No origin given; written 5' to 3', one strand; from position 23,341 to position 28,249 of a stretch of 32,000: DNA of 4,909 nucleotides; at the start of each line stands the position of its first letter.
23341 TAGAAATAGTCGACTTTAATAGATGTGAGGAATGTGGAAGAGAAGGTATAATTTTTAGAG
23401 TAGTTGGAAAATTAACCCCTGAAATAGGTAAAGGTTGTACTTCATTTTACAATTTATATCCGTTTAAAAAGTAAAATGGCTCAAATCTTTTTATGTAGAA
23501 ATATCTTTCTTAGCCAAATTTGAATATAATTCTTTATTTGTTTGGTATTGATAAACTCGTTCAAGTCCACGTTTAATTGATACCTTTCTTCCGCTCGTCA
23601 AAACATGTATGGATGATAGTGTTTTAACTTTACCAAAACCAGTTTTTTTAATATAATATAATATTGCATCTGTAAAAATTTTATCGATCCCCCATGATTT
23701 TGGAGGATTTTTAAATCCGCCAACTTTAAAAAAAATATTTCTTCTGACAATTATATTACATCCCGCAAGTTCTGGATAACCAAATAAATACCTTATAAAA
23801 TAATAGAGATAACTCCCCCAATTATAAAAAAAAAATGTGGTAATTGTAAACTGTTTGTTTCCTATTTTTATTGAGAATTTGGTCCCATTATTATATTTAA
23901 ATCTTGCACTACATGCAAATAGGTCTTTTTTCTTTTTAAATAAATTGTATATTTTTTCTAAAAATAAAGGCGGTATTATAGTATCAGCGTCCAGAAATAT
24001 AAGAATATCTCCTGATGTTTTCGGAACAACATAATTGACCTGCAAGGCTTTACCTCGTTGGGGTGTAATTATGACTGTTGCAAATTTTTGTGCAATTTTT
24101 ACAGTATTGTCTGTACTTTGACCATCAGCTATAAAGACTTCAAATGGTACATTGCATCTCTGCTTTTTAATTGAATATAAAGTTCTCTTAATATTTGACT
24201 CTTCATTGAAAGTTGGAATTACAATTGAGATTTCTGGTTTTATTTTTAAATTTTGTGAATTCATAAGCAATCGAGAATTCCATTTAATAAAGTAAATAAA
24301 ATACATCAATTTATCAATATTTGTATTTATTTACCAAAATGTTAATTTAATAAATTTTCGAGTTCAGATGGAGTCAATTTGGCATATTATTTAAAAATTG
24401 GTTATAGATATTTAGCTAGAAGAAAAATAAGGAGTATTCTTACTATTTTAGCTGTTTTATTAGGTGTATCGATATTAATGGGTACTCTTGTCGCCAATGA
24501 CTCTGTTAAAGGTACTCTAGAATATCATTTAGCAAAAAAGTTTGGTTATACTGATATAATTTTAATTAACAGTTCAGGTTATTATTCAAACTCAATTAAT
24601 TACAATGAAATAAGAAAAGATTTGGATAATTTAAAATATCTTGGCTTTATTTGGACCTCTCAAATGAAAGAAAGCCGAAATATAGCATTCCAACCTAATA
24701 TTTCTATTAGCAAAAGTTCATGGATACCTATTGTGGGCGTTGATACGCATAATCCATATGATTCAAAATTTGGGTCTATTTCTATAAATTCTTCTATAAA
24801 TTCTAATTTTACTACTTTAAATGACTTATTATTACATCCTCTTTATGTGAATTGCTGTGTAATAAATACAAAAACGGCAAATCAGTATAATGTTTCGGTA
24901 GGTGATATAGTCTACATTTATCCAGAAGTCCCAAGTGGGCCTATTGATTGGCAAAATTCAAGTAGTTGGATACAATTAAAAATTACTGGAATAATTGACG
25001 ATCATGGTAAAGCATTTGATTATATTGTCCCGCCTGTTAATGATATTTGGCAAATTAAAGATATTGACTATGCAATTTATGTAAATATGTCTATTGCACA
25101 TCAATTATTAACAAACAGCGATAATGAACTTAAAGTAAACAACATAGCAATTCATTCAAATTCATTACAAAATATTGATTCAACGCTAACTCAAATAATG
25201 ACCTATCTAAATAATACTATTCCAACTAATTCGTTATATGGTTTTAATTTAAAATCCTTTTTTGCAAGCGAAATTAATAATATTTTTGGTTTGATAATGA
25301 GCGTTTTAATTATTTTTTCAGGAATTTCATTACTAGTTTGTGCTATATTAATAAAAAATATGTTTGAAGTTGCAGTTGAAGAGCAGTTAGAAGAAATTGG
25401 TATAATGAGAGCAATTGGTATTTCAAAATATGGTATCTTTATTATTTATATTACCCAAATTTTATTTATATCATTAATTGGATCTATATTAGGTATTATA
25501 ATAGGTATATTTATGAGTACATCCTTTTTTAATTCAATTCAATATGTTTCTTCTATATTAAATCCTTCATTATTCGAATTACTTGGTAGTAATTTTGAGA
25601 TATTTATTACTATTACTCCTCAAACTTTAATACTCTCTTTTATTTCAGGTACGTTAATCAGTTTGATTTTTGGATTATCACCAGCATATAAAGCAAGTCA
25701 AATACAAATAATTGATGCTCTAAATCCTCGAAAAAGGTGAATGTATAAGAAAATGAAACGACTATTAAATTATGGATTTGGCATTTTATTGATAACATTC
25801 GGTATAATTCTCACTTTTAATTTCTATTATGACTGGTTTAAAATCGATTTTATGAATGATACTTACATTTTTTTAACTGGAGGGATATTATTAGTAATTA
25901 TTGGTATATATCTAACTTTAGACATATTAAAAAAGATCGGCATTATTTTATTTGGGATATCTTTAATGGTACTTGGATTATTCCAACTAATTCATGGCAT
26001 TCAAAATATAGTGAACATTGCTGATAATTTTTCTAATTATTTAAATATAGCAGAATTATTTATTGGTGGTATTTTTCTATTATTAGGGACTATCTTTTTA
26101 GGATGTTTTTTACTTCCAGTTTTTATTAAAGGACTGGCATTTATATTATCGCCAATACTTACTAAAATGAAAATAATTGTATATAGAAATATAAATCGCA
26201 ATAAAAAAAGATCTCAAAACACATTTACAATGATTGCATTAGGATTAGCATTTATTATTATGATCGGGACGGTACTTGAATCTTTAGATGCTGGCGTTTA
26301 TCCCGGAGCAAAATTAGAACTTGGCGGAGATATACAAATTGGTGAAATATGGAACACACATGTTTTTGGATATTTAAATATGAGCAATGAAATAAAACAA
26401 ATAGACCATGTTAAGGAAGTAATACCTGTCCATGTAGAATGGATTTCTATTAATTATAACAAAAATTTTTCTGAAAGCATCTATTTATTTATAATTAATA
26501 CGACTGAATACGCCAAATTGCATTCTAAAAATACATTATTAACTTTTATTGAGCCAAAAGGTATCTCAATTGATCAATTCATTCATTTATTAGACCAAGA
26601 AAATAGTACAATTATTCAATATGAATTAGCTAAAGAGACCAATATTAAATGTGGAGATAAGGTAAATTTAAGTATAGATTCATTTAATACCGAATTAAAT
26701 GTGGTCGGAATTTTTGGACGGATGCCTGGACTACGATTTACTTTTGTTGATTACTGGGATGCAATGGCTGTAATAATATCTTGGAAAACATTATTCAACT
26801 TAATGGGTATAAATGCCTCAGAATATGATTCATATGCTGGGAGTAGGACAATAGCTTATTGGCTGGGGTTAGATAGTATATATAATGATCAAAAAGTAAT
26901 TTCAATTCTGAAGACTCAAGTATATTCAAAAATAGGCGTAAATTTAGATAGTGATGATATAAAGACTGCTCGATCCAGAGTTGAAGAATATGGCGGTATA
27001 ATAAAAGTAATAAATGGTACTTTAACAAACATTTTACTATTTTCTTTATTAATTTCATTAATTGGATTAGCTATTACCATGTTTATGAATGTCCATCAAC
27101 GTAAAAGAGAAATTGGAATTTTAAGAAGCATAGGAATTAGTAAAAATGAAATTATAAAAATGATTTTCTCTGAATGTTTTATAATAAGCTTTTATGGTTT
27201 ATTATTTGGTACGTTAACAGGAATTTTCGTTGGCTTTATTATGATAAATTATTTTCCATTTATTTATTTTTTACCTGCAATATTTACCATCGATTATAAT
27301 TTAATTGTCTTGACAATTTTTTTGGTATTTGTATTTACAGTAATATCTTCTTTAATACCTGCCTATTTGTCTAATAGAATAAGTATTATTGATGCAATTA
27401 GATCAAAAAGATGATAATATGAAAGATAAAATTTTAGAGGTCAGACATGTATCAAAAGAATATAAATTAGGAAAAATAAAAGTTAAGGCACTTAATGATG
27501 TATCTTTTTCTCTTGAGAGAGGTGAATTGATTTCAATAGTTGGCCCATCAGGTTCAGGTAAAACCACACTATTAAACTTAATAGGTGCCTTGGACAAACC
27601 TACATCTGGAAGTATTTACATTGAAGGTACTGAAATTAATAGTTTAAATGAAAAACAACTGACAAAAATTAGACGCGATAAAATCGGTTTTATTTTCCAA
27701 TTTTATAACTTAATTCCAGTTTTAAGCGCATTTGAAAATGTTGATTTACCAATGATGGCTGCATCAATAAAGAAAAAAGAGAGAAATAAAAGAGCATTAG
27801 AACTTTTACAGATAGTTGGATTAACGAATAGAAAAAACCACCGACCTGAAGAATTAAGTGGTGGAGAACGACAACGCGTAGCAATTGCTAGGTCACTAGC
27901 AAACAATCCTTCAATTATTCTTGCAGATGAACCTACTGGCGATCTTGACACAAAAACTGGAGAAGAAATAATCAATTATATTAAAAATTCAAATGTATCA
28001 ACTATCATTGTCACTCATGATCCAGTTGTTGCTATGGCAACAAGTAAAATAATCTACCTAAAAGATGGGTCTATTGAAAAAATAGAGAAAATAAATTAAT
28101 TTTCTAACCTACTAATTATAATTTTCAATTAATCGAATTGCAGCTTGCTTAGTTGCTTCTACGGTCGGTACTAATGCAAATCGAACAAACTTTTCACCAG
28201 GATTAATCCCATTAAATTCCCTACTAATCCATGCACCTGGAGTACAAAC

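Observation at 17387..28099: Candidate undescribed glycolipid/glycan acylation and export system: CDP-alcohol transferase, two processive GT2s, LuxE-like ligase, a third GT2 and a MacB/LolCDE-type ABC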

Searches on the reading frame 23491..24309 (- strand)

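Call 3: search_protein_families(library=pfam, proteins=[window:23491-24309:-], max_evalue=0.01)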
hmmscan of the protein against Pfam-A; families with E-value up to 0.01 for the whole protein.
window:23491-24309:- (272 aa): 5 families
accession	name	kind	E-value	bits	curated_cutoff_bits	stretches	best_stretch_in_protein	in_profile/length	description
PF00535.33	Glycos_transf_2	-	5.7e-30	104.9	23.3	1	28-193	1-164/168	Glycosyl transferase family 2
PF13641.12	Glyco_tranf_2_3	-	2.7e-13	50.9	27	1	25-138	1-126/230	Glycosyltransferase like family 2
PF10111.15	Glyco_tranf_2_2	-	1.9e-05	24.7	27.3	1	28-199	1-181/276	Glycosyltransferase like family 2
PF13632.12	Glyco_trans_2_3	-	0.00026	21.3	27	1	103-200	2-91/198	Glycosyl transferase family group 2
PF02709.20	Glyco_transf_7C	-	0.00065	19.7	23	1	173-209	11-47/78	N-terminal domain of galactosyltransferase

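Call 5: search_protein_families(library=ncbifam, proteins=[window:23491-24309:-], max_evalue=0.001)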
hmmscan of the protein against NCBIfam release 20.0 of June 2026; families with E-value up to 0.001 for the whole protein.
window:23491-24309:- (272 aa): 22 families
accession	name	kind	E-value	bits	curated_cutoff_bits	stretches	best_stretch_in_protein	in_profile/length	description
TIGR04283.1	glyco_like_mftF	equivalog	1.4e-26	93.4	182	1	27-202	1-157/221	TIGR04283 family arsenosugar biosynthesis glycosyltransferase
TIGR03937.1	PgaC_IcaA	equivalog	3.9e-12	45.8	422.3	1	5-132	22-158/407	poly-beta-1,6-N-acetyl-D-glucosamine synthase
NF041875.1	EPS_EpsD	equivalog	4.3e-12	46.1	370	1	27-128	1-108/325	exopolysaccharide biosynthesis glycosyltransferase EpsD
NF007482.0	PRK10073.1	equivalog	2.2e-11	43.4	423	1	24-155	5-142/334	glycosyltransferase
NF010496.0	PRK13915.1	equivalog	5.5e-11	42.1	262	1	20-111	26-128/307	glucosyl-3-phosphoglycerate synthase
NF047683.1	TeichurnBiosyTuaG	equivalog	3.1e-10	40.1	400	1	22-135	3-122/252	teichuronic acid biosynthesis protein TuaG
TIGR03469.1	HpnB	hypoth_equivalog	3.3e-10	39.5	379.25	1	11-95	26-114/386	hopene-associated glycosyltransferase HpnB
TIGR04182.1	glyco_TIGR04182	equivalog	2e-09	37.3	325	1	26-123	1-96/293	S-layer glycoprotein N-glycosyltransferase AglJ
NF038299.1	EPS_HpsN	equivalog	3.2e-09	36.2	425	1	25-138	1-120/317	hormogonium polysaccharide biosynthesis glycosyltransferase HpsN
NF038302.1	EPS_HpsE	equivalog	4.2e-09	35.8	300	1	26-140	2-127/307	hormogonium polysaccharide biosynthesis glycosyltransferase HpsE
TIGR03965.1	mycofact_glyco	equivalog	6e-09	35.3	280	1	24-126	73-181/467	mycofactocin biosynthesis glycosyltransferase MftF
TIGR03111.1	glyc2_xrt_Gpos1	hypoth_equivalog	6.8e-08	31.7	363.95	1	11-132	35-164/439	TIGR03111 family XrtG-associated glycosyltransferase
NF045692.1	OglycostaseCruG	equivalog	4.2e-07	29.2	600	1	19-77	35-92/386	2'-O-glycosyltransferase CruG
TIGR04242.1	nodulat_NodC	equivalog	4.8e-07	29.1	550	1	16-121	39-153/395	chitooligosaccharide synthase NodC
TIGR04195.1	S_glycosyl_SunS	equivalog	2.8e-06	26.4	350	1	24-110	56-142/421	SunS family peptide S-glycosyltransferase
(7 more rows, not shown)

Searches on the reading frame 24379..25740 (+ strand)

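Call 3: search_protein_families(library=pfam, proteins=[window:24379-25740:+], max_evalue=0.01)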
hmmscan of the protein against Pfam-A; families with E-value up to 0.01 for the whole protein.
window:24379-25740:+ (453 aa): 2 families
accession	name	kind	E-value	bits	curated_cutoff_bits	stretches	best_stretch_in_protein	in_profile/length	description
PF02687.27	FtsX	-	6.7e-17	62.1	25.5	1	311-443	1-119/120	FtsX-like permease C-terminal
PF12704.14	MacB_PCD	-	6.3e-05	23.8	27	1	19-240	1-176/207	MacB-like periplasmic core domain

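Call 5: search_protein_families(library=ncbifam, proteins=[window:24379-25740:+], max_evalue=0.001)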
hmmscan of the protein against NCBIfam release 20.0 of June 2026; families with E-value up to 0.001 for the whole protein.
window:24379-25740:+ (453 aa): 7 families
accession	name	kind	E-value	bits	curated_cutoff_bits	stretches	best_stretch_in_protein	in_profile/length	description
TIGR02212.1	lolCE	equivalog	9.1e-17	61.1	362.45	1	5-448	4-408/411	lipoprotein-releasing ABC transporter permease subunit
NF007826.0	PRK10535.1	equivalog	4.6e-12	45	966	1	254-449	470-646/648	macrolide ABC transporter ATP-binding protein/permease MacB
TIGR02213.1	lolE_release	exception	4.9e-09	35.5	540.35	1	160-446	145-406/411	lipoprotein-releasing ABC transporter permease subunit LolE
TIGR03434.1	ADOP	subfamily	2.6e-08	32.5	622.3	1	268-383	642-754/803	ADOP family duplicated permease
NF008357.0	PRK11146.1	exception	2.7e-07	29.8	439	1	165-444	153-407/414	lipoprotein-releasing ABC transporter permease subunit LolE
NF038346.1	FtsX_actino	exception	5.9e-06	25.9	250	1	302-405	175-276/308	permease-like cell division protein FtsX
NF008076.0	PRK10814.1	exception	6.5e-05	22.1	473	1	300-448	264-396/399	lipoprotein-releasing ABC transporter permease subunit LolC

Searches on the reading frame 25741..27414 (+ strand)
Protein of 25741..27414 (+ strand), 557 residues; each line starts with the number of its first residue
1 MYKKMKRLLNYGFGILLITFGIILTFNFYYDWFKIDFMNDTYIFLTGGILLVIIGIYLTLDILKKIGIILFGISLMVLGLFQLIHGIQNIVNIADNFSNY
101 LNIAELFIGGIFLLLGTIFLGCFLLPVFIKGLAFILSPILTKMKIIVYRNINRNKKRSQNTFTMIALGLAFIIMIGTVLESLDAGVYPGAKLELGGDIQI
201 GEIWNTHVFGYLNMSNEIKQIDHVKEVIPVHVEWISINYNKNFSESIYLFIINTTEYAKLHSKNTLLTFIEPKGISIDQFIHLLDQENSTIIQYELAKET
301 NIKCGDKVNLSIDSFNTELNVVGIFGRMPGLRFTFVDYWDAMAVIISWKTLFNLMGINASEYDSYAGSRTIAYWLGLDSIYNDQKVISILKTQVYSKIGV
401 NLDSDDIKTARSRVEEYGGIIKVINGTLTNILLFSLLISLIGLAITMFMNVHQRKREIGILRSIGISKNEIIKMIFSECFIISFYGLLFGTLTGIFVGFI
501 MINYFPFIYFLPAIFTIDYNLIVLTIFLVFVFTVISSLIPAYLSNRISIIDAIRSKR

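Call 3: search_protein_families(library=pfam, proteins=[window:25741-27414:+], max_evalue=0.01)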
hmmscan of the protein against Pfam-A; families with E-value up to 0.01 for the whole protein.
window:25741-27414:+ (557 aa): 2 families
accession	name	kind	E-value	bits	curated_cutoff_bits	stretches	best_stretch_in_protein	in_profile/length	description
PF02687.27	FtsX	-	1.6e-19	70.6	25.5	1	431-548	3-119/120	FtsX-like permease C-terminal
PF12704.14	MacB_PCD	-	2.1e-05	25.3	27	1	165-352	8-177/207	MacB-like periplasmic core domain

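Call 5: search_protein_families(library=ncbifam, proteins=[window:25741-27414:+], max_evalue=0.001)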
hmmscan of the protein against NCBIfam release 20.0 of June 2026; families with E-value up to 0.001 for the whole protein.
window:25741-27414:+ (557 aa): 4 families
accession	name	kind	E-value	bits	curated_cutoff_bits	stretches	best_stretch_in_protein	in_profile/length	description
TIGR03434.1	ADOP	subfamily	1.5e-11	43.2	622.3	1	400-555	653-802/803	ADOP family duplicated permease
TIGR02212.1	lolCE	equivalog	1e-07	31.3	362.45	1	162-554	28-409/411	lipoprotein-releasing ABC transporter permease subunit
NF007826.0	PRK10535.1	equivalog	1.4e-05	23.5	966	1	365-553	468-645/648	macrolide ABC transporter ATP-binding protein/permease MacB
NF008076.0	PRK10814.1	exception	0.00023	20.3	473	1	283-553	137-396/399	lipoprotein-releasing ABC transporter permease subunit LolC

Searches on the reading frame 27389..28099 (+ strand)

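Call 3: search_protein_families(library=pfam, proteins=[window:27389-28099:+], max_evalue=0.01)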
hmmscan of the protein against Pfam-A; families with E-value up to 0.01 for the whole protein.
window:27389-28099:+ (236 aa): 11 families
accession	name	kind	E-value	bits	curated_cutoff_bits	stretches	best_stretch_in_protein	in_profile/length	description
PF00005.33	ABC_tran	-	2e-38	132.5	25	1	35-183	1-136/137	ABC transporter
PF02463.25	SMC_N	-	1.8e-07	31.2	40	1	133-222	114-209/220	RecF/RecN/SMC N terminal domain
PF13304.12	AAA_21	-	0.00037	21.1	27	1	49-190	3-151/304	AAA domain, putative AbiEii toxin, Type IV TA system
PF00437.27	T2SSE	-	0.00093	18.4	24.9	0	42-78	138-176/370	Type II/IV secretion system protein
PF03193.22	RsgA_GTPase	-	0.0013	19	30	1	21-65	80-126/174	RsgA GTPase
PF13476.12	AAA_23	-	0.0014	19.8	27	1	36-66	11-40/201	AAA domain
PF13401.12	AAA_22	-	0.0016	19.2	27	1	46-78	6-39/130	AAA domain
PF13191.12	AAA_16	-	0.0018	19.3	32.6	1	44-81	23-59/167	AAA ATPase domain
PF13555.12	AAA_29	-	0.0018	18.4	27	1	39-63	16-40/61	P-loop containing region of AAA domain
PF01637.24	ATPase_2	-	0.0064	16.8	33.2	1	33-92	6-68/225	ATPase domain predominantly from Archaea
PF25199.1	nSTAND_NTPase5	-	0.0095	16.2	34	0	43-64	39-60/145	Novel STAND NTPase 5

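Call 5: search_protein_families(library=ncbifam, proteins=[window:27389-28099:+], max_evalue=0.001)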
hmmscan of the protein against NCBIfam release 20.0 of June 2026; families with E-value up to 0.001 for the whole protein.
window:27389-28099:+ (236 aa): 190 families (the best 25 are shown)
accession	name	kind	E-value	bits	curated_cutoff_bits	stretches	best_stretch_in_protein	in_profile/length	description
TIGR02211.1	LolD_lipo_ex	equivalog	4.4e-74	248.7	307.75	1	15-230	1-220/221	lipoprotein-releasing ABC transporter ATP-binding protein LolD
NF007826.0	PRK10535.1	equivalog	9.1e-69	232.4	966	1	15-229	4-221/648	macrolide ABC transporter ATP-binding protein/permease MacB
NF008639.0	PRK11629.1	equivalog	1.6e-68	230.6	360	1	12-230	3-225/234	lipoprotein-releasing ABC transporter ATP-binding protein LolD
NF038007.1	ABC_ATP_DarD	equivalog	2e-66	223.6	375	1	16-228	2-217/218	darobactin export ABC transporter ATP-binding protein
TIGR02982.1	heterocyst_DevA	subfamily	1.5e-61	207.8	295.8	1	16-229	2-219/220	ABC exporter ATP-binding subunit, DevA family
TIGR03608.1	L_ocin_972_ABC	subfamily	7.1e-61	205.3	254.85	1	20-224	3-206/206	putative bacteriocin export ABC transporter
TIGR02673.1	FtsE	equivalog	1.9e-60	204.2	264.85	1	15-227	1-213/214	cell division ATP-binding protein FtsE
NF007879.0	PRK10584.1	equivalog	7.5e-56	189.4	336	1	13-230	4-225/228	putative ABC transporter ATP-binding protein YbbA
NF040933.2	ABC_arch_GlcV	equivalog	3.2e-53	180.9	450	1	17-234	4-225/357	glucose ABC transporter ATP-binding protein GlcV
TIGR02315.1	ABC_phnC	equivalog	8.1e-53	179.3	266.1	1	15-229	1-224/243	phosphonate ABC transporter ATP-binding protein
TIGR01186.1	proV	subfamily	1.2e-51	176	326.6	1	33-232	7-211/363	betaine/proline/choline family ABC transporter ATP-binding protein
TIGR03265.1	PhnT2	equivalog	2.4e-51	175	457.7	1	14-232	3-216/353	putative 2-aminoethylphosphonate ABC transporter ATP-binding protein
TIGR02314.1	ABC_MetN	equivalog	1.8e-49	168.6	499.7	1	16-212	2-201/343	methionine ABC transporter ATP-binding protein MetN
TIGR00968.1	3a0106s01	subfamily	1.8e-48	165.1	342.75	1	18-233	3-213/237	sulfate ABC transporter ATP-binding protein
NF007027.0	PRK09493.1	equivalog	2.3e-48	164.6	379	1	16-230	2-215/240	glutamine ABC transporter ATP-binding protein GlnQ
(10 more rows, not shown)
